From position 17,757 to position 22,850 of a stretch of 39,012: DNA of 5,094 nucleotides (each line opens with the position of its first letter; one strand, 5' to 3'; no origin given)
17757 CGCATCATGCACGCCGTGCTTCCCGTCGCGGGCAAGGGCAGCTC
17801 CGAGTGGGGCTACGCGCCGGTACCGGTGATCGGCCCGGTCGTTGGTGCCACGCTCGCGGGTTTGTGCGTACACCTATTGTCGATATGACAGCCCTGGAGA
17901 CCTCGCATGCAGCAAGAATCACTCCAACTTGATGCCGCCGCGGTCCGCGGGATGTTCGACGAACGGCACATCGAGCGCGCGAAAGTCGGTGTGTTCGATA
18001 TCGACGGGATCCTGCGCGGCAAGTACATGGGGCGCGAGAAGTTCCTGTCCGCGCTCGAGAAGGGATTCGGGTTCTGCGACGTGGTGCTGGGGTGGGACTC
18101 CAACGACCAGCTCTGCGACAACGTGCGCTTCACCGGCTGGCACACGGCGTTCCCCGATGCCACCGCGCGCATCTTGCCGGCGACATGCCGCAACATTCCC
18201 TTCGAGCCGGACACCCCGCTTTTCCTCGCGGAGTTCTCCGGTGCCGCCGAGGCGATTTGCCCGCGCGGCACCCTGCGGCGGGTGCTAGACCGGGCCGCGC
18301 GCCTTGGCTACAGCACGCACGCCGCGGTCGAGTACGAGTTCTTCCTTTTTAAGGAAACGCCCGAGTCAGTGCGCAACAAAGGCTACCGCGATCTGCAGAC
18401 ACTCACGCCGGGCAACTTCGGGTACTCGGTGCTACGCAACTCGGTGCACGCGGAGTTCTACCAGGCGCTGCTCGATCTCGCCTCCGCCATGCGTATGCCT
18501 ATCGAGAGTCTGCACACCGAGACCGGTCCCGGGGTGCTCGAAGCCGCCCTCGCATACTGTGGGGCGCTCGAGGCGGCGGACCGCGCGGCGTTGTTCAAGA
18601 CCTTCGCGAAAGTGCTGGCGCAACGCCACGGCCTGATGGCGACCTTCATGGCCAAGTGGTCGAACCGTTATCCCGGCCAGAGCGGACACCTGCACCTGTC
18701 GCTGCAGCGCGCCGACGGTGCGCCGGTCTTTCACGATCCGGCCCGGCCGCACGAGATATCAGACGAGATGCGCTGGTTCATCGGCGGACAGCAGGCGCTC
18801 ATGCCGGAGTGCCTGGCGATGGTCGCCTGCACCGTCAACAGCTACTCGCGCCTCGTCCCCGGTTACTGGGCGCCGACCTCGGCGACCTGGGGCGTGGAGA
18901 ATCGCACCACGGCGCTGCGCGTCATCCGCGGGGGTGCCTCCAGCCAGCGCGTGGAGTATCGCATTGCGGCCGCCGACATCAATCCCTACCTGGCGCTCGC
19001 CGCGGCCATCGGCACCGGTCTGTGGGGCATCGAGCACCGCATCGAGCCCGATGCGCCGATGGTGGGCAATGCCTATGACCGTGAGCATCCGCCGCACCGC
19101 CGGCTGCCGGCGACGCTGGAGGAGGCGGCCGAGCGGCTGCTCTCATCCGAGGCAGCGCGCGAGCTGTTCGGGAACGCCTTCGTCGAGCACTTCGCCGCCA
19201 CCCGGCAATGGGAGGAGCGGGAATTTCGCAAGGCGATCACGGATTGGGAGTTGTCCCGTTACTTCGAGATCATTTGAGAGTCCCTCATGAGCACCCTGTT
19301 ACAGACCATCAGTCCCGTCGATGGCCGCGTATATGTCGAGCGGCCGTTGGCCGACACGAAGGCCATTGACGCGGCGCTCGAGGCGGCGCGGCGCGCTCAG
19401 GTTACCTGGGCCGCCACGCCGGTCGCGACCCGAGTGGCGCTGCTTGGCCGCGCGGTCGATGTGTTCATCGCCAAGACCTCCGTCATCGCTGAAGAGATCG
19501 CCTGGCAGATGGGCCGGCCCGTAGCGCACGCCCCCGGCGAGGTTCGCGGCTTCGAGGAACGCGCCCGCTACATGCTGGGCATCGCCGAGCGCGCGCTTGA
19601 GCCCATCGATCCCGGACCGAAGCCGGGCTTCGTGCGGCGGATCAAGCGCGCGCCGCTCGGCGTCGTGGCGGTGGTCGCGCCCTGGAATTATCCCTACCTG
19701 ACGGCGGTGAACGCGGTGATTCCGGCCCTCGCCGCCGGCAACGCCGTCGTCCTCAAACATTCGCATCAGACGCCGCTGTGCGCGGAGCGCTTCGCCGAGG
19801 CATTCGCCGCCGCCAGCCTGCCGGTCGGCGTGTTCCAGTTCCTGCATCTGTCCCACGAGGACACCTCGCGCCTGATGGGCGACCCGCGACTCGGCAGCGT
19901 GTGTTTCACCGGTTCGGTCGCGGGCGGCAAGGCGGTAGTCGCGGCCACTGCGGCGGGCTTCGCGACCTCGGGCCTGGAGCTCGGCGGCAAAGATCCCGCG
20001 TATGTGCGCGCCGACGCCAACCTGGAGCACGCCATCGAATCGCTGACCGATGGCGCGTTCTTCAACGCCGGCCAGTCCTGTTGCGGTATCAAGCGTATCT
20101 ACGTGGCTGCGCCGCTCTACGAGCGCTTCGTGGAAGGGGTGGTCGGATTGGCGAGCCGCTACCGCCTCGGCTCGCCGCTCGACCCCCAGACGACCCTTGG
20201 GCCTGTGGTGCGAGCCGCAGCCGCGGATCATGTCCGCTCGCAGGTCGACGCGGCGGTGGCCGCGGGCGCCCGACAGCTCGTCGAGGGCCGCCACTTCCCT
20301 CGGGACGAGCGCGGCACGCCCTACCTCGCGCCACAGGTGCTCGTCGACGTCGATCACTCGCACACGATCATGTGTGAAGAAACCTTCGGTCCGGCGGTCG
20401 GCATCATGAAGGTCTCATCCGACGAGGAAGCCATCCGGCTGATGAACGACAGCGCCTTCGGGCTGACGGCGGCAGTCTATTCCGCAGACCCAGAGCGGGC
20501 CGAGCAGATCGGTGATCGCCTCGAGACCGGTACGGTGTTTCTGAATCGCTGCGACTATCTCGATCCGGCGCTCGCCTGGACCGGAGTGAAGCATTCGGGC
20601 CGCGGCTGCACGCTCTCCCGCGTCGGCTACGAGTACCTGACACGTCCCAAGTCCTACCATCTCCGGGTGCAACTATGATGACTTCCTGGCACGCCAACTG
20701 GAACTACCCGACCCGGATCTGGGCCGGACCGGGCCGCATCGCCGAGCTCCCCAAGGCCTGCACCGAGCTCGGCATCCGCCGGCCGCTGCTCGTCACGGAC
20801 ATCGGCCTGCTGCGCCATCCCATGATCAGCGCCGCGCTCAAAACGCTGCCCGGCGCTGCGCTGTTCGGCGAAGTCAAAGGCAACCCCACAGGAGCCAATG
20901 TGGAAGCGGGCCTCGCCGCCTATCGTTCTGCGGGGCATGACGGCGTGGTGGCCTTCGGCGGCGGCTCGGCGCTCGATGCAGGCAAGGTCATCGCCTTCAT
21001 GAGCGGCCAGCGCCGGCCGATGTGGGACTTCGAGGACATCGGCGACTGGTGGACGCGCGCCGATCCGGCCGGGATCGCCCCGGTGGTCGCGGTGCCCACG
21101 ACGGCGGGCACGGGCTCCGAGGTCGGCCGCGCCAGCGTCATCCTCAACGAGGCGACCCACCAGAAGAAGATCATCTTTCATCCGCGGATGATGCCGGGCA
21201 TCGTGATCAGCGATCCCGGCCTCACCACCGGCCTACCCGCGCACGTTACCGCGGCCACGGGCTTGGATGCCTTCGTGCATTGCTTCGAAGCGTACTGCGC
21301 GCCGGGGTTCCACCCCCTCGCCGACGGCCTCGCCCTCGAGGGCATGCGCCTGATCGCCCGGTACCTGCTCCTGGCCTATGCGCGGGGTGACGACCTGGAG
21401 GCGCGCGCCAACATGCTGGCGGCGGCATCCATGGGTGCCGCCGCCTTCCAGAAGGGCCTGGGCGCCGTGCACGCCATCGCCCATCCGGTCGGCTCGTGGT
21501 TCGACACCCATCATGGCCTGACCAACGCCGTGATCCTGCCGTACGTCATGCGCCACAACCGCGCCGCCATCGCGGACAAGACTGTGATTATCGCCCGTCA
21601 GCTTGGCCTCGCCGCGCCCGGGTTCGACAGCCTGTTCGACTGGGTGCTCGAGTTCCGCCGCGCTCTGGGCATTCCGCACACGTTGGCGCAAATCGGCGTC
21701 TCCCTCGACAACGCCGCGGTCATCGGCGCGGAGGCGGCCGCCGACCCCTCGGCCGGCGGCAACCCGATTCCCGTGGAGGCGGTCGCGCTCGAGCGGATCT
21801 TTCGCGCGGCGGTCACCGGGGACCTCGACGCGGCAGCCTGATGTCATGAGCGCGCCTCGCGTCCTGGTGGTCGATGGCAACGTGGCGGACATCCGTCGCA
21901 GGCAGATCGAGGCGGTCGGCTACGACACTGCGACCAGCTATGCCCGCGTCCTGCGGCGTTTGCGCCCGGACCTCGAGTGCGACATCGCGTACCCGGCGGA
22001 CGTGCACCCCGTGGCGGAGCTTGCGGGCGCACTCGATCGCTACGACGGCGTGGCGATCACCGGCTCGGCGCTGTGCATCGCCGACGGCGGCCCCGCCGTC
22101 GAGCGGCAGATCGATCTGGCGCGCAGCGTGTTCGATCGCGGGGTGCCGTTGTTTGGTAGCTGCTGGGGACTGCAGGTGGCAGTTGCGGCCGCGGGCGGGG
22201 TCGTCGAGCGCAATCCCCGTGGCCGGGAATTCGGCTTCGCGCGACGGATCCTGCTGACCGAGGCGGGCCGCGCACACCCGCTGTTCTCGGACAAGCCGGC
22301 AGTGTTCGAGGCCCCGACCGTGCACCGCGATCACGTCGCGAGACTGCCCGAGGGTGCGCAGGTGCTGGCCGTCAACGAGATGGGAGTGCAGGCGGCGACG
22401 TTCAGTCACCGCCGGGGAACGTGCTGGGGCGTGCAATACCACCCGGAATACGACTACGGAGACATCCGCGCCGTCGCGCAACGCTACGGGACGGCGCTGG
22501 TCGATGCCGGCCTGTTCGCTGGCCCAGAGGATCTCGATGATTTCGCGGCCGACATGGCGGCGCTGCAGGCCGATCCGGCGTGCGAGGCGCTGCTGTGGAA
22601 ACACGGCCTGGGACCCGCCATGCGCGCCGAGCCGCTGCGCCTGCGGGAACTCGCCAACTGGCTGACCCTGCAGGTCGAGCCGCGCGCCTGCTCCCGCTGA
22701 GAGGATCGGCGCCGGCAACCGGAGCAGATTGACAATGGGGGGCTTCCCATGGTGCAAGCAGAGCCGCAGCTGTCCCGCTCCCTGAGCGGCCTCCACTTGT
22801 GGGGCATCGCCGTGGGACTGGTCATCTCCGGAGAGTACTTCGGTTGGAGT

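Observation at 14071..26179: Nine tightly packed co-directional genes joining glpDKF to ethanolamine-type uptake/processing genes and a secreted PLC/AcpA-type phosphoesterase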

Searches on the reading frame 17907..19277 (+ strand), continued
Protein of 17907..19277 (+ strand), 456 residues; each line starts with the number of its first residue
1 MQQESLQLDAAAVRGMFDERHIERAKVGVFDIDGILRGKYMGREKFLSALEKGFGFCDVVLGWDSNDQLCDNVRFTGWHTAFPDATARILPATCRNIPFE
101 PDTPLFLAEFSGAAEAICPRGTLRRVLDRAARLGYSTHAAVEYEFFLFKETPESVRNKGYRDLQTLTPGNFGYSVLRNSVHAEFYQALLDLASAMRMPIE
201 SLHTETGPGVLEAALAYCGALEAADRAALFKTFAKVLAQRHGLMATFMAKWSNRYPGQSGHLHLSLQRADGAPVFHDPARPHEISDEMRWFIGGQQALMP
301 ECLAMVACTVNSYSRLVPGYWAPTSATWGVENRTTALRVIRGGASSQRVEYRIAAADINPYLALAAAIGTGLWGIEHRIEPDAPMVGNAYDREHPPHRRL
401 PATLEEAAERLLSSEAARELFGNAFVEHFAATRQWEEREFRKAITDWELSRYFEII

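Call 65: search_solved_structures(query=window:17907-19277:+, max_evalue=1e-50, show_alignments=2)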
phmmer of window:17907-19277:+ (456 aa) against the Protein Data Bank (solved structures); distinct sequences matched with E-value up to 1e-50: 2.
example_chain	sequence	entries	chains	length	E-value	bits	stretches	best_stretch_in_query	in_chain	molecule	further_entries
11zs_A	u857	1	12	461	3e-72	247.1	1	19-454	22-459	Glutamine synthetase, catalytic domain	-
5dm3_A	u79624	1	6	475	1.3e-58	202.2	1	17-454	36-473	L-glutamine synthetase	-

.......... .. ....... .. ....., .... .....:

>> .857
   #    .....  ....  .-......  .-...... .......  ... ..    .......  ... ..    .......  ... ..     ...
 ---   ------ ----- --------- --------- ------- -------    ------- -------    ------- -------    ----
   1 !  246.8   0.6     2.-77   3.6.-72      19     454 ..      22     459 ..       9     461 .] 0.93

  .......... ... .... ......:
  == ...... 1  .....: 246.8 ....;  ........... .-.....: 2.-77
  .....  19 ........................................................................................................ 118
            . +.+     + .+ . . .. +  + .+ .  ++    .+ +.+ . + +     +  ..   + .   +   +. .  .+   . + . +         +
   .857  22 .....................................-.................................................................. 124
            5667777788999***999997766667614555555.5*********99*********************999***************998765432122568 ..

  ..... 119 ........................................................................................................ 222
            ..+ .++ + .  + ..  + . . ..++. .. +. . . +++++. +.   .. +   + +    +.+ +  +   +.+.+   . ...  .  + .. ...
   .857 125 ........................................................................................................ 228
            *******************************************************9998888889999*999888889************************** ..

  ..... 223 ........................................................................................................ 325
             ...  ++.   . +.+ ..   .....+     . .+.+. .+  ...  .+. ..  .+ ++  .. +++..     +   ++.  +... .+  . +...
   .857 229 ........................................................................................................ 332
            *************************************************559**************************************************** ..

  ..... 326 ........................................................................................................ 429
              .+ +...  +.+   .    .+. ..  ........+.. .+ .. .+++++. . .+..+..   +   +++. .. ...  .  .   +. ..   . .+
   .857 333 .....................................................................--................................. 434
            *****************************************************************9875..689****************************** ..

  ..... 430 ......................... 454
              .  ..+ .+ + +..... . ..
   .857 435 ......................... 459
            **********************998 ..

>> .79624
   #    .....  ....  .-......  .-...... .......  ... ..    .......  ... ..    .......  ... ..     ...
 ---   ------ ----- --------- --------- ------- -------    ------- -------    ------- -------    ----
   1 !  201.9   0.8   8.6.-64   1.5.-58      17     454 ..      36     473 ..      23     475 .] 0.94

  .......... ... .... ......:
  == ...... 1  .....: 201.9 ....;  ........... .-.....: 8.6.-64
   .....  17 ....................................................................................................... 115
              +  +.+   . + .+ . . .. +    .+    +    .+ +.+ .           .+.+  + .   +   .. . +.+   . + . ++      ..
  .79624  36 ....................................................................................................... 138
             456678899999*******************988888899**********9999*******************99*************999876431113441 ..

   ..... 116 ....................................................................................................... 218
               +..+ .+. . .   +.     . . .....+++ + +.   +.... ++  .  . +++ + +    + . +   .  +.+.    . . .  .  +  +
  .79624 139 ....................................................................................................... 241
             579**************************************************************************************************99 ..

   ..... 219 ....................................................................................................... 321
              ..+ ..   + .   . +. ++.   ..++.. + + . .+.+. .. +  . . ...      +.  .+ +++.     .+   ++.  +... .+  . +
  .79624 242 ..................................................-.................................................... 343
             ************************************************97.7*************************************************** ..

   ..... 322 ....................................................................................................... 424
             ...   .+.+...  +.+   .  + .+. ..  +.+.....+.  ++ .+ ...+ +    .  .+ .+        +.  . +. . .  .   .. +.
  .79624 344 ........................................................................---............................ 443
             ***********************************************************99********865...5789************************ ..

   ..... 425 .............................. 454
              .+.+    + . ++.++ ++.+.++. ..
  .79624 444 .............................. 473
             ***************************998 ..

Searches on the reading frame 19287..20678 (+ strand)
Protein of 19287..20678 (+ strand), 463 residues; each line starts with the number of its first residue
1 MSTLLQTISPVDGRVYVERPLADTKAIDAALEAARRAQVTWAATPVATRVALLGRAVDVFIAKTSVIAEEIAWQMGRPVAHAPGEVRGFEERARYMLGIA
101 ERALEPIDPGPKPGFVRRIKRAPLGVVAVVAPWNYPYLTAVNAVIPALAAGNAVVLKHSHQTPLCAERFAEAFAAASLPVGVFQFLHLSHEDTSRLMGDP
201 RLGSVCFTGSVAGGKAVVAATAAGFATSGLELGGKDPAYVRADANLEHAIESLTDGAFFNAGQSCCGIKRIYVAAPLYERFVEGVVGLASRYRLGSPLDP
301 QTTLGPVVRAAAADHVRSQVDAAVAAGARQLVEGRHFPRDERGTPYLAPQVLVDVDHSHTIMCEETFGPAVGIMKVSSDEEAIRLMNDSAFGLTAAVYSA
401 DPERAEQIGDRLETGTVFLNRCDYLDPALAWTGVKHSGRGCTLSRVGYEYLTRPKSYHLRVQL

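Call 4: search_protein_families(library=pfam, proteins=[window:19287-20678:+])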
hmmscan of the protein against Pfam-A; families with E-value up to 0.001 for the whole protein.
window:19287-20678:+ (463 aa): 1 family
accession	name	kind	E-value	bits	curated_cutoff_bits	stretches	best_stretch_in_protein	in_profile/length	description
PF00171.27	Aldedh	-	1.3e-121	406.8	23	1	5-456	9-460/461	Aldehyde dehydrogenase family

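Call 5: search_protein_families(library=ncbifam, proteins=[window:19287-20678:+])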
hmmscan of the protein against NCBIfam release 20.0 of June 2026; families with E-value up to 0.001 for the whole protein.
window:19287-20678:+ (463 aa): 43 families (the best 25 are shown)
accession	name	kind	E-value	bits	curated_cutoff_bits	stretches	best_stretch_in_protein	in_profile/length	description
NF006916.0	PRK09407.1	equivalog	1.8e-93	313.9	521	1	6-437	37-463/526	succinic semialdehyde dehydrogenase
NF010000.0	PRK13473.1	subfamily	9.5e-93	311.4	615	1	6-455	20-468/475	aminobutyraldehyde dehydrogenase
TIGR01804.1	BADH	equivalog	1.2e-89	301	668.6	1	4-450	14-462/467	betaine-aldehyde dehydrogenase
NF009725.0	PRK13252.1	equivalog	3.2e-86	289.7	593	1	4-459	23-479/488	betaine-aldehyde dehydrogenase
NF006915.0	PRK09406.1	equivalog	1.7e-80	271.1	730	1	5-448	3-445/457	NADP-dependent succinic semialdehyde dehydrogenase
TIGR03216.1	OH_muco_semi_DH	equivalog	2.1e-80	270.7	693.25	1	6-442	17-462/481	2-hydroxymuconic semialdehyde dehydrogenase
TIGR02299.1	HpaE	equivalog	2.7e-79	267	638.35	1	5-459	18-476/488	5-carboxymethyl-2-hydroxymuconate semialdehyde dehydrogenase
NF010575.0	PRK13968.1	equivalog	2.9e-78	264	855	1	7-448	11-448/462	succinate-semialdehyde dehydrogenase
TIGR01780.1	SSADH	subfamily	2.4e-77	260.8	646.35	1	10-449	4-442/448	succinate-semialdehyde dehydrogenase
NF007497.0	PRK10090.1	equivalog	4.8e-76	256.5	500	1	5-451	24-470/480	aldehyde dehydrogenase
NF045735.1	PaDhStyDPseudo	equivalog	6.5e-76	255.9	850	1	7-454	22-476/483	phenylacetaldehyde dehydrogenase StyD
NF045736.1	PaDhStyDRhodo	equivalog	5.1e-74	249.5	800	1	5-450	20-468/479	phenylacetaldehyde dehydrogenase StyD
NF042989.1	AldDh_AldH_Clos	equivalog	5.7e-74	249.5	800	1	6-449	4-447/458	aldehyde dehydrogenase AldH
TIGR03374.1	ABALDH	equivalog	1.4e-71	241.8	909.3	1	8-452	21-464/472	aminobutyraldehyde dehydrogenase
NF040648.1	lactal_redase_Meth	equivalog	3e-71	240.8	650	1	7-441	15-444/463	lactaldehyde dehydrogenase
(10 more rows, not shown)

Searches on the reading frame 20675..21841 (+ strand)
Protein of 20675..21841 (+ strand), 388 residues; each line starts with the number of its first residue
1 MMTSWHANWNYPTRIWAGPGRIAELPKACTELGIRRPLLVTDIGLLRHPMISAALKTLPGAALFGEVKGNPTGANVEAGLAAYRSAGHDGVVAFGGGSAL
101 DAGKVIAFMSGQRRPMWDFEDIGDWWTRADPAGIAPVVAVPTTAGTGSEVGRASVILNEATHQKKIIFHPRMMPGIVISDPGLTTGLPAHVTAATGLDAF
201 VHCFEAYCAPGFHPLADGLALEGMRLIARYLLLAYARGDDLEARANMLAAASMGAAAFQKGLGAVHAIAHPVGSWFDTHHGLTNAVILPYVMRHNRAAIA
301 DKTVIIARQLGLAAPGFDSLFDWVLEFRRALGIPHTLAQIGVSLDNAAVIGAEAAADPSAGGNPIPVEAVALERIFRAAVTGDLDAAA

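Call 4: search_protein_families(library=pfam, proteins=[window:20675-21841:+])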
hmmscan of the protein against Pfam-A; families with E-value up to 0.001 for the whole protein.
window:20675-21841:+ (388 aa): 3 families
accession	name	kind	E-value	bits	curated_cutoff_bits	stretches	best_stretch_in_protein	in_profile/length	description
PF00465.25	Fe-ADH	-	1.3e-43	148.9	31.3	1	12-181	1-168/168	Iron-containing alcohol dehydrogenase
PF25137.1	ADH_Fe_C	-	9.5e-41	140.1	27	1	192-379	1-193/194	Fe-containing alcohol dehydrogenase family, C-terminal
PF13685.12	Fe-ADH_2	-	1.4e-08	35.3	28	1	18-111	3-98/149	Iron-containing alcohol dehydrogenase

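Call 5: search_protein_families(library=ncbifam, proteins=[window:20675-21841:+])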
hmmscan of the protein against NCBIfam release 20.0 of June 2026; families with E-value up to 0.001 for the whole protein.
window:20675-21841:+ (388 aa): 16 families
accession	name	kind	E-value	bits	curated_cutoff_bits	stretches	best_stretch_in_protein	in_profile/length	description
NF058672.1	4HyButDHCUPNE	equivalog_domain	1e-93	314.5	500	1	8-377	3-375/378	4-hydroxybutyrate dehydrogenase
TIGR02638.1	lactal_redase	equivalog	3.4e-75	253.2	523.15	1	15-375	10-378/379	lactaldehyde reductase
NF041833.1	Fe_ADH_ErcA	equivalog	6.5e-69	232.9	550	1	20-379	16-381/382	alcohol dehydrogenase-like regulatory protein ErcA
NF053866.1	CholDhdGbsBBac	equivalog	6.1e-68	229.2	550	1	8-379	11-390/392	choline dehydrogenase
NF007911.0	PRK10624.1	equivalog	3.1e-64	217.3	537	1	16-379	12-381/382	lactaldehyde reductase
NF010378.0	PRK13805.1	equivalog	1e-53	182.4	951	1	12-343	462-823/872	bifunctional acetaldehyde-CoA/alcohol dehydrogenase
NF011998.0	PRK15454.1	equivalog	2.5e-53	181.2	556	1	61-356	80-371/395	ethanolamine utilization ethanol dehydrogenase EutG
NF007363.0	PRK09860.1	equivalog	1.3e-51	175.9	581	1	27-379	24-382/383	L-threonine dehydrogenase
NF050025.1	SulfAcetaldRedSarD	equivalog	1.7e-50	172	700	1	13-313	9-309/385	sulfoacetaldehyde reductase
TIGR03405.1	Phn_Fe-ADH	equivalog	1.4e-41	142.5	423.7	1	11-354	3-343/355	iron-containing alcohol dehydrogenase PsrA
TIGR04266.1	NDMA_methanol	equivalog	7.2e-36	123.9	625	1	31-339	35-353/420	NDMA-dependent methanol dehydrogenase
NF011717.0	PRK15138.1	equivalog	7e-19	68.1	645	1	11-308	8-309/387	alcohol dehydrogenase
NF041822.1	daptide_DH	equivalog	3.1e-17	62.5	300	1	39-229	5-198/363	daptide-type RiPP biosynthesis dehydogenase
NF006941.0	PRK09423.1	subfamily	1.1e-12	47.5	336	1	11-111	7-108/367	glycerol dehydrogenase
NF053832.1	GlycoaldRedHalo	equivalog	7.8e-07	28.5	550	0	136-207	110-180/363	glycolaldehyde reductase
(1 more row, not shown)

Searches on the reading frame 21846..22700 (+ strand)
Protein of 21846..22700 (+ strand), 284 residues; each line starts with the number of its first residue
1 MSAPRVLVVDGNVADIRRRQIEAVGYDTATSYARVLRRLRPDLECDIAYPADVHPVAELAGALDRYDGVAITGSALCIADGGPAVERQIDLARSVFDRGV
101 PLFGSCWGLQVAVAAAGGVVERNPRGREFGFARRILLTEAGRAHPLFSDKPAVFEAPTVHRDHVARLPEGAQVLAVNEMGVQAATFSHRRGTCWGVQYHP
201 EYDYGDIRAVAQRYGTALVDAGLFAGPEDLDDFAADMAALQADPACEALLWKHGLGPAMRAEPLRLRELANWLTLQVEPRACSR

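Call 4: search_protein_families(library=pfam, proteins=[window:21846-22700:+])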
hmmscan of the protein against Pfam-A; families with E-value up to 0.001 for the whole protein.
window:21846-22700:+ (284 aa): 2 families
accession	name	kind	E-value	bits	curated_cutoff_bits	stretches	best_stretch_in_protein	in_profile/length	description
PF00117.34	GATase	-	1.8e-18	67.3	22.8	1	62-203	39-174/190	Glutamine amidotransferase class-I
PF07722.19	Peptidase_C26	-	4.6e-10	40.1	20.5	1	88-201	94-219/219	Peptidase C26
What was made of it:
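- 21846..22700 (+): Class-I glutamine-amidotransferase-fold / peptidase C26 hydrolase, a putative gamma-glutamylglycine hydrolase (PuuD-like). PF00117 67 bits, PF07722 40 bits (call 4).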

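Call 5: search_protein_families(library=ncbifam, proteins=[window:21846-22700:+])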
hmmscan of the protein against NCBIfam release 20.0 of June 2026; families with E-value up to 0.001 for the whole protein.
window:21846-22700:+ (284 aa): 15 families
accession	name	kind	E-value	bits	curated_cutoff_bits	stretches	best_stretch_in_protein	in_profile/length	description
NF006562.0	PRK09065.1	equivalog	5.6e-32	111.2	205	1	62-224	53-212/242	glutamine amidotransferase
NF005743.0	PRK07567.1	equivalog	1.4e-21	76.8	264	1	61-245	47-230/245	glutamine amidotransferase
TIGR00888.1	guaA_Nterm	equivalog_domain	8.6e-18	64.4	172.15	1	78-202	46-167/188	glutamine-hydrolyzing GMP synthase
NF000848.1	PRK00074.1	equivalog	3.5e-16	58.9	400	1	81-202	49-170/512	glutamine-hydrolyzing GMP synthase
NF001975.0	PRK00758.1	equivalog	3.5e-13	49.6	198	1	77-203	46-166/185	GMP synthase subunit A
NF005072.0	PRK06490.1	equivalog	1.1e-11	44.2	339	1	43-212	39-197/251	glutamine amidotransferase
NF004212.0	PRK05665.1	equivalog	5.6e-10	39.4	309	1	62-202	54-188/241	amidotransferase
NF005849.0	PRK07765.1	equivalog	1.8e-09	37.2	308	1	54-201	35-174/219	aminodeoxychorismate/anthranilate synthase component II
NF010081.0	PRK13566.1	equivalog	2.6e-09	35.9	645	1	93-201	594-699/729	anthranilate synthase component I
NF005458.0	PRK07053.1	equivalog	9.8e-09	34.9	250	1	82-208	66-186/234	glutamine amidotransferase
TIGR00566.1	trpG_papA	subfamily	1.8e-07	31.1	121.05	1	98-201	73-175/192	glutamine amidotransferase of anthranilate synthase or aminodeoxychorismate synthase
TIGR01815.1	TrpE-clade3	equivalog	6.3e-07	27.8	739.15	1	89-201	575-687/717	anthranilate synthase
TIGR01823.1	PabB-fungal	equivalog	5.8e-06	24.9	442.55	1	80-202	63-186/742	aminodeoxychorismate synthase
NF041322.1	Anth_synII_Halo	equivalog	1.8e-05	24.5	320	1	79-201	50-172/190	anthranilate synthase component II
NF004169.0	PRK05637.1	equivalog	0.00041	20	332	0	99-149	74-122/210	anthranilate synthase component II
